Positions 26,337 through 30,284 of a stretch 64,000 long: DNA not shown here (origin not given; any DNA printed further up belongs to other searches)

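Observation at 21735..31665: Cobalamin-riboswitch-led surface operon whose distal genes are T9SS cargo rather than lipoproteins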

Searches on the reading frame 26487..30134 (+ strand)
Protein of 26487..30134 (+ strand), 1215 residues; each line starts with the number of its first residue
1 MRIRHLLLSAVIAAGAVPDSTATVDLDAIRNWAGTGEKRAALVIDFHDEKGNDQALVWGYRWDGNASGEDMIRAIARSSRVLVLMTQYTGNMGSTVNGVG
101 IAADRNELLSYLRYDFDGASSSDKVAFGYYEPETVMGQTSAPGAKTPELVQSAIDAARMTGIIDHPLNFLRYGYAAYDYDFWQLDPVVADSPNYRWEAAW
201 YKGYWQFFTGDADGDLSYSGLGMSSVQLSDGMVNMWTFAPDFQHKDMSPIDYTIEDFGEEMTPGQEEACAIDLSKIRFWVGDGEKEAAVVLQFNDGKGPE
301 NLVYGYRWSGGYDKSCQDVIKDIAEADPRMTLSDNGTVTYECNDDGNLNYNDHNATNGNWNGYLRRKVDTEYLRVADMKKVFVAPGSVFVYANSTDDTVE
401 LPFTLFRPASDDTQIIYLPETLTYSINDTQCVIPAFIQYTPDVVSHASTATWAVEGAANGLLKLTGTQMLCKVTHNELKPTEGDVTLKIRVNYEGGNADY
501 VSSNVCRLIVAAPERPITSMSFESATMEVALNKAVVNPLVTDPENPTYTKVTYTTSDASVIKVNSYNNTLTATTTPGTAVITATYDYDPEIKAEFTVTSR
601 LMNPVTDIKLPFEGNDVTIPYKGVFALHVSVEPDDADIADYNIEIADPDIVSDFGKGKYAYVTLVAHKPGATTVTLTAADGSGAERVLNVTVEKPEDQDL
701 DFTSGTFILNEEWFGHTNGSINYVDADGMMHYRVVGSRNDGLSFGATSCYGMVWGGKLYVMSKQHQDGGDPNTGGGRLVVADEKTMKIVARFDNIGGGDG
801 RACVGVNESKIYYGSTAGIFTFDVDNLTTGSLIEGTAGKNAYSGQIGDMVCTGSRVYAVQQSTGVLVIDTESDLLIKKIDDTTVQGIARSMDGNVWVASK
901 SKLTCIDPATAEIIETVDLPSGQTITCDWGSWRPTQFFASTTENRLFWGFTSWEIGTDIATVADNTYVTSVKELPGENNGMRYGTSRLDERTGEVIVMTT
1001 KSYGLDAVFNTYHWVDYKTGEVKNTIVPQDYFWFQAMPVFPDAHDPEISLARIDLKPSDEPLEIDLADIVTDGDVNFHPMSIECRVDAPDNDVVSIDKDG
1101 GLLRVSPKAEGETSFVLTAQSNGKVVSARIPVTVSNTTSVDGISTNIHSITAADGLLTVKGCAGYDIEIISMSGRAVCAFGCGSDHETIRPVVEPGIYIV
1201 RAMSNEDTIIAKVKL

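Call 7: search_protein_families(library=pfam, proteins=[window:26487-30134:+], max_evalue=0.01)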
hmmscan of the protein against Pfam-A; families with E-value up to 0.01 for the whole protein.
window:26487-30134:+ (1215 aa): 2 families
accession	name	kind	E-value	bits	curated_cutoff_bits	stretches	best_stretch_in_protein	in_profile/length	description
PF16819.11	DUF5074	-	2.7e-97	326.4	27.2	1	705-1041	2-353/353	Domain of unknown function (DUF5074)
PF19910.5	DUF6383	-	0.0076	16.8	23.7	0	1138-1200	2-62/74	Domain of unknown function (DUF6383)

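Call 8: search_protein_families(library=ncbifam, proteins=[window:26487-30134:+], max_evalue=0.01)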
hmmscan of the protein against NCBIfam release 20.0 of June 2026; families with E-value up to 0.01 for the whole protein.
window:26487-30134:+ (1215 aa): 2 families
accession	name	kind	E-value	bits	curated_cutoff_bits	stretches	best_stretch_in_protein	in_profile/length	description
NF040672.1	SCO2322_fam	subfamily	0.0036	17.7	85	0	201-246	6-49/144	SCO2322 family protein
TIGR04183.1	Por_Secre_tail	domain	0.0045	16.9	23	0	1163-1213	19-69/72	T9SS type A sorting domain-containing protein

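Call 10: search_solved_structures(query=window:26487-30134:+, max_evalue=0.01)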
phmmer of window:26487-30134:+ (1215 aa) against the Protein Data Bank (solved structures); distinct sequences matched with E-value up to 0.01: 2.
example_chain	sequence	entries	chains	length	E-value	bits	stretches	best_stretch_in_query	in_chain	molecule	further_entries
9s6c_A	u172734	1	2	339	1.7e-07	32.8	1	704-898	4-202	Quinoprotein amine dehydrogenase-like protein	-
9s6c_C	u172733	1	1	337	2.9e-07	32.1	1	705-898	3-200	Quinoprotein amine dehydrogenase-like protein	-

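Call 96: list_cluster_members(proteins=[window:26487-30131:+, window:30137-31600:+, window:25281-26468:+, window:24109-25281:+, window:22118-24109:+])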
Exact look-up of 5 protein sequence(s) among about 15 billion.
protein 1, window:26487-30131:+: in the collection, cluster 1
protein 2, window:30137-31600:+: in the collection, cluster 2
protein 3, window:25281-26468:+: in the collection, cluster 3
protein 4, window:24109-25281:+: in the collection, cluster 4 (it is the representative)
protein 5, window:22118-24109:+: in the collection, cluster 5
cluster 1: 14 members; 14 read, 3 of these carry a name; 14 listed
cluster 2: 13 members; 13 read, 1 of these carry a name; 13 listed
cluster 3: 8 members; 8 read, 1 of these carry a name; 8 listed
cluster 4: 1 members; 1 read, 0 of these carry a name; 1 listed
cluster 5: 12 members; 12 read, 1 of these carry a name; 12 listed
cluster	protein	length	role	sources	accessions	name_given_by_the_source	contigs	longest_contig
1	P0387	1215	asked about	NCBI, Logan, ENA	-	-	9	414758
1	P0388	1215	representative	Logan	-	-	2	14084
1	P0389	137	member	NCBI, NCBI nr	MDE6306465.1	MAG: hypothetical protein K2L90_07745, partial [Muribaculaceae bacterium] | hypothetical protein [Muribaculaceae bacterium]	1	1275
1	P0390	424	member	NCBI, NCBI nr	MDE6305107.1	MAG: DUF5074 domain-containing protein, partial [Muribaculaceae bacterium] | DUF5074 domain-containing protein [Muribaculaceae bacterium]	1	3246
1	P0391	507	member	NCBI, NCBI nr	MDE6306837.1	MAG: hypothetical protein K2L90_09655, partial [Muribaculaceae bacterium] | hypothetical protein [Muribaculaceae bacterium]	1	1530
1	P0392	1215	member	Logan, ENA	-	-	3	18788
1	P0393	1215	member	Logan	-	-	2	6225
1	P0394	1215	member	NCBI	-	-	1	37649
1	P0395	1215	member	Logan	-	-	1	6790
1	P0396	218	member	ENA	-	-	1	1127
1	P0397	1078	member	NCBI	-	-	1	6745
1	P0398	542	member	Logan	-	-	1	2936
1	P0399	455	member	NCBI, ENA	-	-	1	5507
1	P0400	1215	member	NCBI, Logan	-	-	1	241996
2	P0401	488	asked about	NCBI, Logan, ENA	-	-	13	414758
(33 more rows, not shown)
